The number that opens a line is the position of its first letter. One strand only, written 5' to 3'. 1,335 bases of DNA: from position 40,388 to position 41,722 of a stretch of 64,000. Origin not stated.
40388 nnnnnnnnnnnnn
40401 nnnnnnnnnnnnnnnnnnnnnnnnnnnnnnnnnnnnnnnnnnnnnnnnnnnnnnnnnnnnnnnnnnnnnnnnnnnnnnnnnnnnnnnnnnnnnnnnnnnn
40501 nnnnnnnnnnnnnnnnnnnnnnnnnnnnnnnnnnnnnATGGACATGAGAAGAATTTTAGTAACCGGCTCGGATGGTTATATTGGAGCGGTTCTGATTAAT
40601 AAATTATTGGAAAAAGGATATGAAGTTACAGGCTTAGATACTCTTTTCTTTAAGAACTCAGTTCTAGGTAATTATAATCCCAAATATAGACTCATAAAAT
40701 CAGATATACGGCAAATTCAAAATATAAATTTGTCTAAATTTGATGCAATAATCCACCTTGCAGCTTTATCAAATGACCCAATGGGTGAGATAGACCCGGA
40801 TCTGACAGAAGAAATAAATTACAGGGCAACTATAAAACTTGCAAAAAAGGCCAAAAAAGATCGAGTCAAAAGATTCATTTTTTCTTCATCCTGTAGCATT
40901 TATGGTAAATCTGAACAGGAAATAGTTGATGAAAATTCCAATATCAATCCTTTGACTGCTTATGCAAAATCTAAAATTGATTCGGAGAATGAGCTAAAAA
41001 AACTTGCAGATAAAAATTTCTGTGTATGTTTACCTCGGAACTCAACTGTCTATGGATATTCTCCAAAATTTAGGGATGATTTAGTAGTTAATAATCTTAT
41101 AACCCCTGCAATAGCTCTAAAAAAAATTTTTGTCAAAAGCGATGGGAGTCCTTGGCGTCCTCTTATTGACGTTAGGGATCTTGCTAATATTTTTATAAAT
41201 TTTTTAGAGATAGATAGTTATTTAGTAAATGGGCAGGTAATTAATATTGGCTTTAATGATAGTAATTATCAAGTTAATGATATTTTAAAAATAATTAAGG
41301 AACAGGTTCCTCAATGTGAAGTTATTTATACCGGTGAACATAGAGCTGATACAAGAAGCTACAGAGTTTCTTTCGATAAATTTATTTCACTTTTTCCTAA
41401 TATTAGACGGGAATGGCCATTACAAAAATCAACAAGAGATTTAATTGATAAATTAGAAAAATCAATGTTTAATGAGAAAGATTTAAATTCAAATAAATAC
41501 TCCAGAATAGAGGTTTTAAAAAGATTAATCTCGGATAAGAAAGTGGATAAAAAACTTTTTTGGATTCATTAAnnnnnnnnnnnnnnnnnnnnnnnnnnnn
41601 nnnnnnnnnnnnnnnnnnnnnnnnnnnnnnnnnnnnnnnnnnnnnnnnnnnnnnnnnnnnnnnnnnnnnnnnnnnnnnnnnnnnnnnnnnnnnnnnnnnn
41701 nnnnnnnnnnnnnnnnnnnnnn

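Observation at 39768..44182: CDP-3,6-dideoxyhexose-type operon ending in a DegT-family enzyme whose catalytic Lys is replaced by His (E1/ColD-like 3-dehydratase)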

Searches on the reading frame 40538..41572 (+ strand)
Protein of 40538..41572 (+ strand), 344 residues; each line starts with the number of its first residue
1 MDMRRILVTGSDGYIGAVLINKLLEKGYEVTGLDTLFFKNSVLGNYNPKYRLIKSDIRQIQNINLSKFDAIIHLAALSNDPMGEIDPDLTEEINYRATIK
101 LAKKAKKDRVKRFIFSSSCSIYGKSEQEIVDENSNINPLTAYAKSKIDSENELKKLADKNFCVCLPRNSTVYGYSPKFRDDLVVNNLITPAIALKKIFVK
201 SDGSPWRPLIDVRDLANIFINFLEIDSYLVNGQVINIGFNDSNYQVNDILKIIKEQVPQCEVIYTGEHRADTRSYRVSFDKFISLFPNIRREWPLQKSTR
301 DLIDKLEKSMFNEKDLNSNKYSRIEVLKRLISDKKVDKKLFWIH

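Call 3: search_protein_families(library=ncbifam, proteins=[window:40538-41572:+], max_evalue=0.001)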
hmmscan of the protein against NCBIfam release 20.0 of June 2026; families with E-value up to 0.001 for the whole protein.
window:40538-41572:+ (344 aa): 23 families
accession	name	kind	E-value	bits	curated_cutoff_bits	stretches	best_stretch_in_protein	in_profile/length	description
TIGR01179.1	galE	equivalog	7.4e-29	100.6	262.3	1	5-256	1-274/332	UDP-glucose 4-epimerase GalE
TIGR04180.1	EDH_00030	hypoth_equivalog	2.9e-24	85.7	475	1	6-270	1-269/297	NAD-dependent 4,6-dehydratase LegB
TIGR02197.1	heptose_epim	equivalog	1.4e-19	70.4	274.6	1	6-261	1-264/316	ADP-glyceromanno-heptose 6-epimerase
NF043036.1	ErythonDh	equivalog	2.2e-17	63.3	325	1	5-151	2-158/321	D-erythronate dehydrogenase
TIGR01181.1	dTDP_gluc_dehyt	equivalog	8.5e-15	54.6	365.1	1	5-278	1-284/321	dTDP-glucose 4,6-dehydratase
TIGR03466.1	HpnA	hypoth_equivalog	5.7e-14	51.7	367.65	1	5-164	2-163/327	hopanoid-associated sugar epimerase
NF007956.0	PRK10675.1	subfamily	1.6e-13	50.5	394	1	5-167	2-176/338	UDP-glucose 4-epimerase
TIGR01214.1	rmlD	equivalog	1.8e-13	50.2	224.05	1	5-177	1-156/285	dTDP-4-dehydrorhamnose reductase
NF008872.0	PRK11908.1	equivalog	3.5e-12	46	294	1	3-258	1-272/349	bifunctional UDP-4-keto-pentose/UDP-xylose synthase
NF005998.1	PRK08125.1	equivalog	7e-12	44.5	777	1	4-134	316-448/649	bifunctional UDP-4-amino-4-deoxy-L-arabinose formyltransferase/UDP-glucuronic acid oxidase ArnA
NF011728.1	PRK15181.1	equivalog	3.8e-10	39.3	760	1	4-277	16-309/348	Vi polysaccharide biosynthesis UDP-N-acetylglucosaminuronic acid C-4 epimerase TviC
TIGR01777.1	yfcH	hypoth_equivalog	3.6e-08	33.3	207.35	1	6-173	1-167/292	TIGR01777 family oxidoreductase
NF052578.1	StrlDmthSdmBMthl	equivalog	9.8e-08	32.1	600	1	6-213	3-209/328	sterol demethylase protein SdmB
NF008360.0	PRK11150.1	equivalog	1e-07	31.5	452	1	6-224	2-226/310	ADP-glyceromanno-heptose 6-epimerase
NF042422.1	oxyalk_red_OleD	equivalog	2.1e-07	30.6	580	1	5-163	2-160/329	2-alkyl-3-oxoalkanoate reductase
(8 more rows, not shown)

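Call 4: search_protein_families(library=pfam, proteins=[window:40538-41572:+], max_evalue=0.001)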
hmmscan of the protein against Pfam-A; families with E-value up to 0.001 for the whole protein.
window:40538-41572:+ (344 aa): 8 families
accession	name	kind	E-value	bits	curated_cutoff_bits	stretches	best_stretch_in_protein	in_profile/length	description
PF01370.27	Epimerase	-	8.9e-42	143.6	20.9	1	6-238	1-240/240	NAD dependent epimerase/dehydratase family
PF16363.11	GDP_Man_Dehyd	-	2.4e-24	86.9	27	1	7-243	1-262/332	GDP-mannose 4,6 dehydratase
PF01073.25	3Beta_HSD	-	8e-16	58.3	22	1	7-180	1-190/280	3-beta hydroxysteroid dehydrogenase/isomerase family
PF04321.23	RmlD_sub_bind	-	1.4e-15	57.6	27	1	5-176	2-156/287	RmlD substrate binding domain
PF07993.18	NAD_binding_4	-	1.5e-07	31.3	20.1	0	65-175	86-210/258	Male sterility protein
PF13460.12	NAD_binding_10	-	2e-06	28.2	27.2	1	10-155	1-133/184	NAD(P)H-binding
PF02719.21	Polysacc_synt_2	-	0.00032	20.4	20.2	0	6-117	1-127/293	Polysaccharide biosynthesis protein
PF05368.20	NmrA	-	0.00075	19.6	27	0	4-127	3-116/298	NmrA-like family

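Call 28: search_solved_structures(query=window:40538-41572:+, max_evalue=1e-8, show_alignments=1)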
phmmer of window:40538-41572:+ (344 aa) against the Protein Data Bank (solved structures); distinct sequences matched with E-value up to 1e-8: 52.
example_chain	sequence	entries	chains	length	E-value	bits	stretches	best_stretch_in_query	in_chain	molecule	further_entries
6vo6_A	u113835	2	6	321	4.1e-31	111.4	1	4-282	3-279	Putative sugar-nucleotide epimerase/dehydratease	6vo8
6wjb_A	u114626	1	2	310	5.1e-19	71.6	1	2-254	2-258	NAD-dependent epimerase/dehydratase family protein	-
8rdg_A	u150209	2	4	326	3.6e-18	68.8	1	5-257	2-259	SDR family NAD(P)-dependent oxidoreductase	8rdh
6wj9_A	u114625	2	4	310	4.8e-18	68.4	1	2-254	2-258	NAD-dependent epimerase/dehydratase family protein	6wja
8rdi_A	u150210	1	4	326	1.3e-17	67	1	5-257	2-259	SDR family NAD(P)-dependent oxidoreductase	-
6dnt_A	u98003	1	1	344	6.1e-16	61.5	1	4-274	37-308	NAD-dependent epimerase/dehydratase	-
6zl6_A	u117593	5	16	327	9.2e-16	60.9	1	5-253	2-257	Epimerase domain-containing protein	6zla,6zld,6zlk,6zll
6zlj_A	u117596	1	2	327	3.3e-15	59.1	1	5-253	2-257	Epimerase domain-containing protein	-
4zrm_A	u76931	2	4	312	7.4e-15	58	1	5-280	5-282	UDP-glucose 4-epimerase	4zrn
7k3p_A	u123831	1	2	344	5.4e-14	55.1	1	5-176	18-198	UDP-glucose 4-epimerase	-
4lk3_A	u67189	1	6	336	1.5e-13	53.6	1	2-277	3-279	UDP-glucuronic acid decarboxylase 1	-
3vps_A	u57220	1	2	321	1.8e-13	53.4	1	4-264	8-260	NAD-dependent epimerase/dehydratase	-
6kv9_A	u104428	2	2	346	2.6e-13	52.9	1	6-257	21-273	MoeE5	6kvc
4gll_A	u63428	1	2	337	2.6e-13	52.9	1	2-277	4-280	UDP-glucuronic acid decarboxylase 1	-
4m55_A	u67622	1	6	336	2.7e-13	52.8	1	2-277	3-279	UDP-glucuronic acid decarboxylase 1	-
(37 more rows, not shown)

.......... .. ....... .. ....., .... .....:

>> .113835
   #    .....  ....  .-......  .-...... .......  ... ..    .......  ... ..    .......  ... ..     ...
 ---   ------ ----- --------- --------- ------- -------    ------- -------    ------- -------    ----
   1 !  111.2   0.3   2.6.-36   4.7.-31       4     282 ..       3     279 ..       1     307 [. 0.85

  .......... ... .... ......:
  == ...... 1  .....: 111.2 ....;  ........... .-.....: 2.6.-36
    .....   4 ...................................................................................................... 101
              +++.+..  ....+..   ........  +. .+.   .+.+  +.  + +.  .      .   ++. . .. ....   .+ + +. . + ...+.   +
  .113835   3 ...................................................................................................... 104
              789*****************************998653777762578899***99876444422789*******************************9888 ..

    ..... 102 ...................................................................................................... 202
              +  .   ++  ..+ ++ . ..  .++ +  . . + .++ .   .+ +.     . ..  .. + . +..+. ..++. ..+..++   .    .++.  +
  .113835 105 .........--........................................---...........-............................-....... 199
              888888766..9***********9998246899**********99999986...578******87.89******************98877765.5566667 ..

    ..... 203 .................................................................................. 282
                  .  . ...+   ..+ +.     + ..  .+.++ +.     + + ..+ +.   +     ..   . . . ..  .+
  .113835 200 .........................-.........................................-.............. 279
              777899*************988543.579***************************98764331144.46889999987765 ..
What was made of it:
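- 40538..41572 (+): SDR1, 344 aa: extended SDR of the Cj1427 type. Inferred to be the C4-oxidising enzyme that supplies the 4-keto sugar. Not a canonical 4,6-dehydratase. Best PDB sequence hit 6vo6, 4e-31 (call 28).
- On Cj1427-type NDP-sugar C4-dehydrogenase, considered for SDR1: 6vo6 at 4e-31 (call 28).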

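Call 67: find_homologous_proteins(query=window:40538-41572:+, max_evalue=1e-20)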
Query window:40538-41572:+ (344 aa): 7639 proteins with E <= 1e-20 among 8000 candidates; the best 120 are listed.
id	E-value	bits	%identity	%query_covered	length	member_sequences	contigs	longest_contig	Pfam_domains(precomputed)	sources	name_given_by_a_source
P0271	1.7e-222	755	100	99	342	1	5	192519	PF04321.24,PF16363.12,PF01073.26,PF07993.19,PF13460.13,PF01370.28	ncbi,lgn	-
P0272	1.5e-197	673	87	99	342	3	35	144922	PF04321.24,PF16363.12,PF01073.26,PF07993.19,PF13460.13,PF01370.28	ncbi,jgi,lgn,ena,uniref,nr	ncbi:hypothetical protein A3H81_01630 [Candidatus Daviesbacteria bacterium RIFCSPLOWO2_02_FULL_38_18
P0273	4.3e-150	517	67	99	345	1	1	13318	PF04321.24,PF16363.12,PF05368.20,PF01073.26,PF13460.13,PF01370.28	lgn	-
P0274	8.8e-136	470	61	98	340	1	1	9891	PF04321.24,PF16363.12,PF05368.20,PF01073.26,PF07993.19,PF01370.28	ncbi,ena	-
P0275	2.8e-135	469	61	99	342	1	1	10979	PF04321.24,PF16363.12,PF01073.26,PF01370.28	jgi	jgi:nucleoside-diphosphate-sugar epimerase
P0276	2.6e-134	465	62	99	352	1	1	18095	PF04321.24,PF16363.12,PF01073.26,PF13460.13,PF01370.28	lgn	-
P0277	9.9e-134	464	61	99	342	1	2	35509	PF04321.24,PF16363.12,PF01073.26,PF01370.28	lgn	-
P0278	4.5e-132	458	58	99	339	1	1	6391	PF04321.24,PF16363.12,PF02719.22,PF01073.26,PF07993.19,PF01370.28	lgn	-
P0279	5.1e-132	458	63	98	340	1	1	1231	PF04321.24,PF16363.12,PF01073.26,PF01370.28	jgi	jgi:nucleoside-diphosphate-sugar epimerase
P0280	3.6e-131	455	61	99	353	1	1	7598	PF04321.24,PF16363.12,PF05368.20,PF01073.26,PF07993.19,PF13460.13,PF01370.28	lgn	-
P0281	1.7e-130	453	59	99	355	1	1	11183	PF04321.24,PF16363.12,PF02719.22,PF01073.26,PF07993.19,PF13460.13,PF01370.28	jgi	jgi:nucleoside-diphosphate-sugar epimerase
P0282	2.0e-130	453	61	99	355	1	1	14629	PF04321.24,PF16363.12,PF05368.20,PF01073.26,PF07993.19,PF13460.13,PF01370.28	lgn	-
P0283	2.2e-130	452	62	98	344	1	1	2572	PF04321.24,PF16363.12,PF01073.26,PF01370.28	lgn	-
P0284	2.5e-130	452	59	99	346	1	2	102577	PF04321.24,PF16363.12,PF01073.26,PF01370.28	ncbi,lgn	-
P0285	4.4e-130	452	60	100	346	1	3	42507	PF04321.24,PF16363.12,PF01073.26,PF07993.19,PF01370.28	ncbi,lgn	-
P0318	5.4e-127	441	59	99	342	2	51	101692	PF04321.24,PF16363.12,PF05368.20,PF01073.26,PF07993.19,PF01370.28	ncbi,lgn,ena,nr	ncbi:MAG: hypothetical protein ACD_24C00006G0002 [uncultured bacterium]|nr:MAG: hypothetical protein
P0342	1.3e-125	437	59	99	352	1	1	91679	PF04321.24,PF16363.12,PF01073.26,PF01370.28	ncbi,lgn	-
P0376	1.3e-123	430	58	98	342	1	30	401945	PF04321.24,PF16363.12,PF05368.20,PF01073.26,PF07993.19,PF13460.13,PF01370.28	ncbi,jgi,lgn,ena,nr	ncbi:MAG: hypothetical protein A3C30_00520 [Candidatus Levybacteria bacterium RIFCSPHIGHO2_02_FULL_4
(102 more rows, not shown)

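Call 68: find_encoding_contigs(protein=P0376, flank=7000, max_places=2)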
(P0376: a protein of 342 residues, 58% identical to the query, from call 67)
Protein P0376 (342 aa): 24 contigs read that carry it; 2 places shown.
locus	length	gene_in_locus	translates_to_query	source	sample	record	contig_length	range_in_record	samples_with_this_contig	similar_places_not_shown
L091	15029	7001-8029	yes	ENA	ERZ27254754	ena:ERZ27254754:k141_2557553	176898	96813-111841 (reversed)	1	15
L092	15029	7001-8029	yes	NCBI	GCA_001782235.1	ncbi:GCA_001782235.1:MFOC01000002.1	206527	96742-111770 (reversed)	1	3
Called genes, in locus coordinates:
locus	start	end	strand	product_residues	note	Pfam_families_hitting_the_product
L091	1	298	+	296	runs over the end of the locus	PF01073:3Beta_HSD, PF01370:Epimerase, PF02719:Polysacc_synt_2, PF04321:RmlD_sub_bind, PF13460:NAD_binding_10, PF16363:GDP_Man_Dehyd, PF07993:NAD_binding_4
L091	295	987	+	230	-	PF00149:Metallophos, PF12850:Metallophos_2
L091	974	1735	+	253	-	PF13489:Methyltransf_23, PF13847:Methyltransf_31, PF08241:Methyltransf_11, PF08242:Methyltransf_12, PF13649:Methyltransf_25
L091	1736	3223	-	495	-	-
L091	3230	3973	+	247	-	PF13489:Methyltransf_23, PF01209:Ubie_methyltran, PF13649:Methyltransf_25, PF13847:Methyltransf_31, PF08241:Methyltransf_11, PF08242:Methyltransf_12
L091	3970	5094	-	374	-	PF00155:Aminotran_1_2, PF00266:Aminotran_5, PF01041:DegT_DnrJ_EryC1, PF01053:Cys_Met_Meta_PP (weak), PF01212:Beta_elim_lyase (weak)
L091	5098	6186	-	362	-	PF04321:RmlD_sub_bind, PF01073:3Beta_HSD, PF01370:Epimerase, PF02719:Polysacc_synt_2, PF07993:NAD_binding_4, PF13460:NAD_binding_10 (weak), PF16363:GDP_Man_Dehyd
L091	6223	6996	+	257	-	PF00483:NTP_transferase, PF12804:NTP_transf_3 (weak)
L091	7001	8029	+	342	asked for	PF01073:3Beta_HSD, PF01370:Epimerase, PF04321:RmlD_sub_bind, PF05368:NmrA (faint), PF07993:NAD_binding_4 (faint), PF13460:NAD_binding_10 (faint), PF16363:GDP_Man_Dehyd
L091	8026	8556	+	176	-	PF00908:dTDP_sugar_isom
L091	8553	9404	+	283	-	PF01370:Epimerase, PF02719:Polysacc_synt_2, PF04321:RmlD_sub_bind, PF16363:GDP_Man_Dehyd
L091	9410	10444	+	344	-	PF00535:Glycos_transf_2, PF10111:Glyco_tranf_2_2, PF13641:Glyco_tranf_2_3, PF13632:Glyco_trans_2_3 (weak)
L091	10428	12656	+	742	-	-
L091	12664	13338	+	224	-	PF13489:Methyltransf_23, PF05401:NodS (weak), PF13649:Methyltransf_25, PF13847:Methyltransf_31, PF08241:Methyltransf_11, PF08242:Methyltransf_12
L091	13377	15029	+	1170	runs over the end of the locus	PF11847:GT-C_AftD (weak)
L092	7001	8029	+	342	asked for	PF01073:3Beta_HSD, PF01370:Epimerase, PF04321:RmlD_sub_bind, PF05368:NmrA (faint), PF07993:NAD_binding_4 (faint), PF13460:NAD_binding_10 (faint), PF16363:GDP_Man_Dehyd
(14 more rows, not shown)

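Call 69: find_encoding_contigs(protein=P0318, flank=7000, max_places=2)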
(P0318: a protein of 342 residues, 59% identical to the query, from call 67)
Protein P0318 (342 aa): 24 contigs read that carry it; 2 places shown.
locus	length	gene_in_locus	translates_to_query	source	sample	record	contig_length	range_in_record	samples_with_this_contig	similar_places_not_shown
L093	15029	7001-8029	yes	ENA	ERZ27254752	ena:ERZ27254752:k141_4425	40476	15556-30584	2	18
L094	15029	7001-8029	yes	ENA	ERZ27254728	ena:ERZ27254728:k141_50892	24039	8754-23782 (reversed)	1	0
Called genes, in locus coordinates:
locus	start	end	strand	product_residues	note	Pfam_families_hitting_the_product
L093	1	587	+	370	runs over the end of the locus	PF13439:Glyco_transf_4, PF20706:GT4-conflict (weak), PF00534:Glycos_transf_1, PF13692:Glyco_trans_1_4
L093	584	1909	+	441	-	PF02366:PMT (weak), PF13231:PMT_2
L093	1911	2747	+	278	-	PF01739:CheR (faint), PF02353:CMAS, PF13489:Methyltransf_23, PF05175:MTS, PF13847:Methyltransf_31, PF08241:Methyltransf_11, PF08242:Methyltransf_12, PF13649:Methyltransf_25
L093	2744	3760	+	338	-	PF00535:Glycos_transf_2, PF13641:Glyco_tranf_2_3 (weak)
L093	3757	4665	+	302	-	PF01073:3Beta_HSD, PF01370:Epimerase, PF02719:Polysacc_synt_2 (weak), PF04321:RmlD_sub_bind, PF16363:GDP_Man_Dehyd, PF07993:NAD_binding_4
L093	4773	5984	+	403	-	PF01041:DegT_DnrJ_EryC1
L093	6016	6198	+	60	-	-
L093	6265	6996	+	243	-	PF00483:NTP_transferase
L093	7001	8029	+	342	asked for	PF01073:3Beta_HSD, PF01370:Epimerase, PF04321:RmlD_sub_bind, PF05368:NmrA (faint), PF07993:NAD_binding_4 (faint), PF16363:GDP_Man_Dehyd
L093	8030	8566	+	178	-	PF00908:dTDP_sugar_isom, PF05523:FdtA (weak)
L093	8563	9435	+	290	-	PF01370:Epimerase, PF02719:Polysacc_synt_2, PF04321:RmlD_sub_bind, PF16363:GDP_Man_Dehyd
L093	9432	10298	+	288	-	PF01370:Epimerase, PF04321:RmlD_sub_bind, PF16363:GDP_Man_Dehyd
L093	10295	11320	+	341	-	PF00535:Glycos_transf_2, PF10111:Glyco_tranf_2_2, PF13641:Glyco_tranf_2_3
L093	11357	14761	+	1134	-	-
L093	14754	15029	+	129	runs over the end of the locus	-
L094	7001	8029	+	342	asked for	PF01073:3Beta_HSD, PF01370:Epimerase, PF04321:RmlD_sub_bind, PF05368:NmrA (faint), PF07993:NAD_binding_4 (faint), PF16363:GDP_Man_Dehyd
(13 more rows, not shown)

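Call 70: find_encoding_contigs(protein=P0342, flank=7000, max_places=2)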
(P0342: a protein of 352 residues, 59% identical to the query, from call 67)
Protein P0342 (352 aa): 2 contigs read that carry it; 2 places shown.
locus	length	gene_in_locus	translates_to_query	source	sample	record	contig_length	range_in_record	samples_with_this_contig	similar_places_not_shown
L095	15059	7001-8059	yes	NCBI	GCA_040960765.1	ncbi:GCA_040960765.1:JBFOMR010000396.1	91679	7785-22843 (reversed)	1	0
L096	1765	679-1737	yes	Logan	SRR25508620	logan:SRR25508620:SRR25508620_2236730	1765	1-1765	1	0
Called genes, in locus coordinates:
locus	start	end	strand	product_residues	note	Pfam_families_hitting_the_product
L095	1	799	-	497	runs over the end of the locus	-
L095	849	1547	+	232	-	PF13489:Methyltransf_23, PF01209:Ubie_methyltran, PF13847:Methyltransf_31, PF08241:Methyltransf_11, PF08242:Methyltransf_12, PF13649:Methyltransf_25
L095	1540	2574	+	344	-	PF01408:GFO_IDH_MocA, PF02894:GFO_IDH_MocA_C, PF22725:GFO_IDH_MocA_C3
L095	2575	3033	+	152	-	PF25084:LbH_EIF2B, PF25087:GMPPB_C, PF00132:Hexapep, PF25084:LbH_EIF2B (weak), PF00132:Hexapep, PF14602:Hexapep_2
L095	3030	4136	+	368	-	PF00155:Aminotran_1_2, PF01041:DegT_DnrJ_EryC1, PF00266:Aminotran_5, PF01053:Cys_Met_Meta_PP, PF01212:Beta_elim_lyase (faint)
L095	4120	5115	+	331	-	PF01073:3Beta_HSD, PF01370:Epimerase, PF02719:Polysacc_synt_2, PF04321:RmlD_sub_bind, PF05368:NmrA (weak), PF16363:GDP_Man_Dehyd, PF13460:NAD_binding_10, PF07993:NAD_binding_4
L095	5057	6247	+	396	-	PF00155:Aminotran_1_2, PF00266:Aminotran_5 (weak), PF01041:DegT_DnrJ_EryC1, PF01053:Cys_Met_Meta_PP, PF01212:Beta_elim_lyase (weak), PF05889:SepSecS (weak)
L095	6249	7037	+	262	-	PF00483:NTP_transferase, PF12804:NTP_transf_3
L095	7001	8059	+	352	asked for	PF01073:3Beta_HSD, PF01370:Epimerase, PF04321:RmlD_sub_bind, PF16363:GDP_Man_Dehyd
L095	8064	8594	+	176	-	PF00908:dTDP_sugar_isom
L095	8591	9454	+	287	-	PF01370:Epimerase, PF04321:RmlD_sub_bind, PF02719:Polysacc_synt_2, PF16363:GDP_Man_Dehyd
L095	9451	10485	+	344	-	PF00535:Glycos_transf_2, PF10111:Glyco_tranf_2_2, PF13641:Glyco_tranf_2_3, PF13506:Glyco_transf_21 (faint), PF13632:Glyco_trans_2_3, PF02709:Glyco_transf_7C (weak)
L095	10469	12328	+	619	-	-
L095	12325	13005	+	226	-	PF13489:Methyltransf_23, PF05401:NodS (weak), PF13649:Methyltransf_25, PF13847:Methyltransf_31, PF08241:Methyltransf_11, PF08242:Methyltransf_12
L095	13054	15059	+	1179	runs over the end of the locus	PF11847:GT-C_AftD (weak), PF18915:DUF5667 (weak)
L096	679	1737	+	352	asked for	PF01073:3Beta_HSD, PF01370:Epimerase, PF04321:RmlD_sub_bind, PF16363:GDP_Man_Dehyd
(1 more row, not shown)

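Call 106: predict_structure(alignment_id=A2)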
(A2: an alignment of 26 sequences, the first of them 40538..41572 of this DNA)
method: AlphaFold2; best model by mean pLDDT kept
length: 344 residues; sequences in the alignment: 26
mean_pLDDT: 93.0   pTM: 0.93
mean pLDDT of the five models: 93.0, 90.5, 89.7, 89.3, 89.1
residues with pLDDT >= 90: 286; 70-90: 48; 50-70: 10; < 50: 0
segments of 3 or more residues with pLDDT < 50: none
pLDDT, mean of each block of 10 residues (from residue 1): 90 96 97 95 89 94 95 87 80 96 98 95 84 91 94 98 97 96 95 94 90 98 97 96 93 96 77 86 96 97 96 95 93 94 88
secondary structure, 60 per line:
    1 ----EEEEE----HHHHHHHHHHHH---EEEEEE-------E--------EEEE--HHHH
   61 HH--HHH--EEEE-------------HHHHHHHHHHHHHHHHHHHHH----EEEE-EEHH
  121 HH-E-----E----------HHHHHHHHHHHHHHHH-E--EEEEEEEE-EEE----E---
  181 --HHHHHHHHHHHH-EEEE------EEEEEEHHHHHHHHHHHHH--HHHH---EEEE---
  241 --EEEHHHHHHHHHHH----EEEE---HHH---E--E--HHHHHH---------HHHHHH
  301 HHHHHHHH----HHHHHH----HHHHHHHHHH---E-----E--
elements in order: E5-9 H14-25 E29-34 E51-54 H57-62 E70-73 H87-107 E112-115 H119-122 H141-156 E161-168 E170-172 H183-194 E196-199 E206-211 H212-224 H227-230 E234-237 E243-245 H246-256 E261-264 H280-285 H295-308 H313-318 H323-332
